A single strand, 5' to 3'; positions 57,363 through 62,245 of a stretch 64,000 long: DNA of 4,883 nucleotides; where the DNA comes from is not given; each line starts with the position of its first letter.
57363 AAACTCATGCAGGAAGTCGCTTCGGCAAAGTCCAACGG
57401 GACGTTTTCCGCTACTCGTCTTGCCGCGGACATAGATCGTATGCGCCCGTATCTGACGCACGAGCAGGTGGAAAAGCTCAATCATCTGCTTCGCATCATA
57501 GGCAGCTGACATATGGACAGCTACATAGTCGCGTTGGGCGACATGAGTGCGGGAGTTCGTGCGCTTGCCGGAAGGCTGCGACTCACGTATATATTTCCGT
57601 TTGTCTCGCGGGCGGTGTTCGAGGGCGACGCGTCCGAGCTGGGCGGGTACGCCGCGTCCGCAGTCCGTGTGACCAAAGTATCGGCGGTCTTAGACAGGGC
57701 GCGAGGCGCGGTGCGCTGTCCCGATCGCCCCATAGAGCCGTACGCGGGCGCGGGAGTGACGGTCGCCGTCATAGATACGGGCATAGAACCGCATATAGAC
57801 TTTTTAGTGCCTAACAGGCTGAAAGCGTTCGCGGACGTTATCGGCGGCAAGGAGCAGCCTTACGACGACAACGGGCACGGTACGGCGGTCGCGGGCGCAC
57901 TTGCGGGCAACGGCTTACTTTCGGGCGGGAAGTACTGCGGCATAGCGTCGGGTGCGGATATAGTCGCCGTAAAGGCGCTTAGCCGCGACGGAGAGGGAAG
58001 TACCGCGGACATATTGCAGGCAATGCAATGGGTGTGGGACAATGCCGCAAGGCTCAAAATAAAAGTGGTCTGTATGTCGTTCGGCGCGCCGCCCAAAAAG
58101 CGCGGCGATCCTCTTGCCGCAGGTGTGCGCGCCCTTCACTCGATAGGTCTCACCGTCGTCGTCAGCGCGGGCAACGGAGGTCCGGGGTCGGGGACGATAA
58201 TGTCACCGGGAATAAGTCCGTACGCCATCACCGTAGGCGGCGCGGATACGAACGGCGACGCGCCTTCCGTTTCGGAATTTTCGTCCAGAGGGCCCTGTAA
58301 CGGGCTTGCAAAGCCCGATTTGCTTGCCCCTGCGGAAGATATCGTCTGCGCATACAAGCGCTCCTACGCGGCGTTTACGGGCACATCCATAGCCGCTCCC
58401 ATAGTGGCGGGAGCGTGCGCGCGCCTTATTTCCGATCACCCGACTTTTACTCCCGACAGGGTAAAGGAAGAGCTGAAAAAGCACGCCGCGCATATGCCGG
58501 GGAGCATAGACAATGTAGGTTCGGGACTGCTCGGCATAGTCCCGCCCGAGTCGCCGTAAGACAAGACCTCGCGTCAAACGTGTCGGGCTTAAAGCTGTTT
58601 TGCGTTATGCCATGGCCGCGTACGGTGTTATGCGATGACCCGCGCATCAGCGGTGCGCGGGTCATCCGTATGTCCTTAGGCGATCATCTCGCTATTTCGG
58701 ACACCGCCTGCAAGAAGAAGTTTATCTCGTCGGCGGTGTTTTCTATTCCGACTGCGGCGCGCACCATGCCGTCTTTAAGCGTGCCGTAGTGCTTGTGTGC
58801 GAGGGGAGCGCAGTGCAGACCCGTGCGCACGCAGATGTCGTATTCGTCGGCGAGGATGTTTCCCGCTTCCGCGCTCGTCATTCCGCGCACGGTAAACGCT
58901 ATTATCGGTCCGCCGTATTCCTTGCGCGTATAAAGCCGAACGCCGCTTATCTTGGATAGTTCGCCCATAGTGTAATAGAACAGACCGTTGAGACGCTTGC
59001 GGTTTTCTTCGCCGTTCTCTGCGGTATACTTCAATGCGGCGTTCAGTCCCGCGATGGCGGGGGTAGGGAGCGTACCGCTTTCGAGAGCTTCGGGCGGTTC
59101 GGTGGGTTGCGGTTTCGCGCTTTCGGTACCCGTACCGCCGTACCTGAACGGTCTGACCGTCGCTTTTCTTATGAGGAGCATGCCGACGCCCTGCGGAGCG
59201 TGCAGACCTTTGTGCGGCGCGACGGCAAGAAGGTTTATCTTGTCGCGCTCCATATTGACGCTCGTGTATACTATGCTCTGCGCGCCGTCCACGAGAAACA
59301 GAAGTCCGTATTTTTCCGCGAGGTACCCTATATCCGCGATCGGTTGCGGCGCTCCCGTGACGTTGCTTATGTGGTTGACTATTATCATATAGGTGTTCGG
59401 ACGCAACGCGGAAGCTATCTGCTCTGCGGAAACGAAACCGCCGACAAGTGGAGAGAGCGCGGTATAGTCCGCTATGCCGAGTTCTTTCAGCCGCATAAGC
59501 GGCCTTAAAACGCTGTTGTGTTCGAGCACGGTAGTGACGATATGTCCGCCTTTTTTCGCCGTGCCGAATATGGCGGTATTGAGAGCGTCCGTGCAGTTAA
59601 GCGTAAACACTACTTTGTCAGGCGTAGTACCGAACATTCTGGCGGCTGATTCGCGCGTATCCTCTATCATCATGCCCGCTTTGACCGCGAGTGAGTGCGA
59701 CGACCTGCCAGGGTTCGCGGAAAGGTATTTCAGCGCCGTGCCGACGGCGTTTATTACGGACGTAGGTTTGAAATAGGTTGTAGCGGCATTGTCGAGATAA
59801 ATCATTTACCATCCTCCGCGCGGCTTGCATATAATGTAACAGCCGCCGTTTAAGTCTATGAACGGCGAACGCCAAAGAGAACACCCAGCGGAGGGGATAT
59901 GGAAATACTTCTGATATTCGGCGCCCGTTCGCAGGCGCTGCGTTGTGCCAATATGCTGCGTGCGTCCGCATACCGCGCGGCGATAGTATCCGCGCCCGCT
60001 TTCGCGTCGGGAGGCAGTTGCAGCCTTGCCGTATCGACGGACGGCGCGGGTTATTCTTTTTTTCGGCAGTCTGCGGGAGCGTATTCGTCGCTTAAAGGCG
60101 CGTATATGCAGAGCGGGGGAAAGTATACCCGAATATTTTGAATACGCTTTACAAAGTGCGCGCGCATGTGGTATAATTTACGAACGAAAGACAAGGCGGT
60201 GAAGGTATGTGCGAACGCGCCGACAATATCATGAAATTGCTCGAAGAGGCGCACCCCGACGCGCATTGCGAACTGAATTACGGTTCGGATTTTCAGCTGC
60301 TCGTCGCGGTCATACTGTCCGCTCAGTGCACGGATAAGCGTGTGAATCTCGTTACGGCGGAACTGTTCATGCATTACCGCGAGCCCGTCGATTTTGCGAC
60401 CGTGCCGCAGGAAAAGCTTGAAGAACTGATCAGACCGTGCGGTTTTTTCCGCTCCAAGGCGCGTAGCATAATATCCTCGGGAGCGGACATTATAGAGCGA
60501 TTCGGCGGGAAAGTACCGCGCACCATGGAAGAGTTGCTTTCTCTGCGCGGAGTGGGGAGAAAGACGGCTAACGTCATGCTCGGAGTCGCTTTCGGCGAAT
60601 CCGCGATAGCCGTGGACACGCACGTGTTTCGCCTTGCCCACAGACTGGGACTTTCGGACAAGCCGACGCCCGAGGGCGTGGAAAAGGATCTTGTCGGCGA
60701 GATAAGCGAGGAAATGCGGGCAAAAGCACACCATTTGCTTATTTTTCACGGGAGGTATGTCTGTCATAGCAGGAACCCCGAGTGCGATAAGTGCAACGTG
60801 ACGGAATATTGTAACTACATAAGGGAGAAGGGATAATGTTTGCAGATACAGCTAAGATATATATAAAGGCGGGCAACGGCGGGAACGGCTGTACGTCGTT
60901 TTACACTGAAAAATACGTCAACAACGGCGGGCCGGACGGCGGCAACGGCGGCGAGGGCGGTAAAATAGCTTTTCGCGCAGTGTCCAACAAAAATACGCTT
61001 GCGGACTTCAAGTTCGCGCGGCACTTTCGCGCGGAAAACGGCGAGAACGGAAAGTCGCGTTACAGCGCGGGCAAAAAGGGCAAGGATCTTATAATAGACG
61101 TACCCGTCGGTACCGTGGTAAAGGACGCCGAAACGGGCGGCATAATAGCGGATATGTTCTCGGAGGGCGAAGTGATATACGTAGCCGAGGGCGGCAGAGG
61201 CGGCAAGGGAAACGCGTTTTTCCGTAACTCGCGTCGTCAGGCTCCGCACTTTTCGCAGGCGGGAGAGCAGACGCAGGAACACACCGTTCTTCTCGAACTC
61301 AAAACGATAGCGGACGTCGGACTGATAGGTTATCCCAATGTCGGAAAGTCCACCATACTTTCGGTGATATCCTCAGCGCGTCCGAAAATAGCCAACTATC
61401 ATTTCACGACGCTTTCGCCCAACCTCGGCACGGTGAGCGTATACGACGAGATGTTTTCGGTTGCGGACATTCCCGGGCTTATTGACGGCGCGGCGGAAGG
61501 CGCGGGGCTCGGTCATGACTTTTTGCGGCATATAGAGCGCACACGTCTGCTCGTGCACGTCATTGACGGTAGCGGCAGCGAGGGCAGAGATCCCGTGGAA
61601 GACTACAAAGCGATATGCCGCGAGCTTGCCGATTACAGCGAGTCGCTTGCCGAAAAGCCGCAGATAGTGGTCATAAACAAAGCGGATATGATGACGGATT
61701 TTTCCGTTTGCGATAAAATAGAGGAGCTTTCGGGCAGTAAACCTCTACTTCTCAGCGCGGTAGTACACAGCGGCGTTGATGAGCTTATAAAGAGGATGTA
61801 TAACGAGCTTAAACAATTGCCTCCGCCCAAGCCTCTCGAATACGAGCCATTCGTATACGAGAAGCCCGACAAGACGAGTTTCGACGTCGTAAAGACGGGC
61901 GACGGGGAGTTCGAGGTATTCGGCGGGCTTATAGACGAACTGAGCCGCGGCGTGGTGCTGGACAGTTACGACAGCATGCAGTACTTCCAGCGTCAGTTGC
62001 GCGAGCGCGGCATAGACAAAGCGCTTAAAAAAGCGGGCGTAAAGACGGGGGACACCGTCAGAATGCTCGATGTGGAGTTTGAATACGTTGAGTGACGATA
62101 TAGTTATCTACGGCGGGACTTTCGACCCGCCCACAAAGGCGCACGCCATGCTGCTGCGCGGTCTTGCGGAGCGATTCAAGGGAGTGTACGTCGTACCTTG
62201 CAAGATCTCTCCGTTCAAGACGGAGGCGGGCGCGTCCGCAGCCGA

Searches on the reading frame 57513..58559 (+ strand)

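Call 98: search_protein_families(library=pfam, proteins=[window:57513-58559:+], max_evalue=0.00001)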
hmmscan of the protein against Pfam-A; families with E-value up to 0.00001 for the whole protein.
window:57513-58559:+ (348 aa): 1 family
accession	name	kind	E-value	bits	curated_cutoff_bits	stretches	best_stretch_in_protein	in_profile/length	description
PF00082.27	Peptidase_S8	-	1.2e-46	159.8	21.8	1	79-336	1-286/288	Subtilase family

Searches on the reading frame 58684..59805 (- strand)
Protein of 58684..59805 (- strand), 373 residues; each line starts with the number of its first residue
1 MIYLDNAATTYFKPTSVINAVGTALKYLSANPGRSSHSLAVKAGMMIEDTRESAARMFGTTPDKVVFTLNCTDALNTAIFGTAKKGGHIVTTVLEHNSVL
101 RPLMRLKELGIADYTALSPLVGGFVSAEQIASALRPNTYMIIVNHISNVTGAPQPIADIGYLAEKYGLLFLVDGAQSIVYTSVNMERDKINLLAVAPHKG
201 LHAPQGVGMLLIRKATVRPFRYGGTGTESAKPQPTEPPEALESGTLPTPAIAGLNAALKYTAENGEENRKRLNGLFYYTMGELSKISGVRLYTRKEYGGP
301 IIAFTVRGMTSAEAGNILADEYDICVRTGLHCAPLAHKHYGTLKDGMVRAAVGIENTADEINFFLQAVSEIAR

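Call 98: search_protein_families(library=pfam, proteins=[window:58684-59805:-], max_evalue=0.00001)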
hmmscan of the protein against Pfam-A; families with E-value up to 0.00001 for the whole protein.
window:58684-59805:- (373 aa): 1 family
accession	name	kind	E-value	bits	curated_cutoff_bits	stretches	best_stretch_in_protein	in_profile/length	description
PF00266.25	Aminotran_5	-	1.1e-73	248.8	21.5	1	2-362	1-369/371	Aminotransferase class-V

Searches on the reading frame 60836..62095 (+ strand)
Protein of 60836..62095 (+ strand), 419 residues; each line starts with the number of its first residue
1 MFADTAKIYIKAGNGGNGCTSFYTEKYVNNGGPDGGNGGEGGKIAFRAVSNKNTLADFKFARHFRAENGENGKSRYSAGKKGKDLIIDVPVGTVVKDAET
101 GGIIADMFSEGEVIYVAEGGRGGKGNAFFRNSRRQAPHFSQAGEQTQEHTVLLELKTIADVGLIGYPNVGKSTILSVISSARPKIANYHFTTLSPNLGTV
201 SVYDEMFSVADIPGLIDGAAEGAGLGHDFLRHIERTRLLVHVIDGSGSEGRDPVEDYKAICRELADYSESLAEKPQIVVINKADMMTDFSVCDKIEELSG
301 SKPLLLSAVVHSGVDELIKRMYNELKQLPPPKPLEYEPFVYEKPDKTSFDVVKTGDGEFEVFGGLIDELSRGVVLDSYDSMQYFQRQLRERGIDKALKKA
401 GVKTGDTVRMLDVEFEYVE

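Call 98: search_protein_families(library=pfam, proteins=[window:60836-62095:+], max_evalue=0.00001)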
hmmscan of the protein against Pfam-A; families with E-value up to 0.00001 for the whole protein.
window:60836-62095:+ (419 aa): 4 families
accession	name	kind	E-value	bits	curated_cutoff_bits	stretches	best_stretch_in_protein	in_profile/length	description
PF01018.28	GTP1_OBG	-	2.5e-57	193.3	27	1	4-157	2-155/155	GTP1/OBG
PF01926.29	MMR_HSR1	-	4.9e-26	91.5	21.9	1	160-282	1-113/113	50S ribosome-binding GTPase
PF09269.16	DUF1967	-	5.4e-20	71.7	27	1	349-417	1-70/70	Domain of unknown function (DUF1967)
PF02421.24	FeoB_N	-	3e-10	40.3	27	1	161-247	3-90/156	Ferrous iron transport protein B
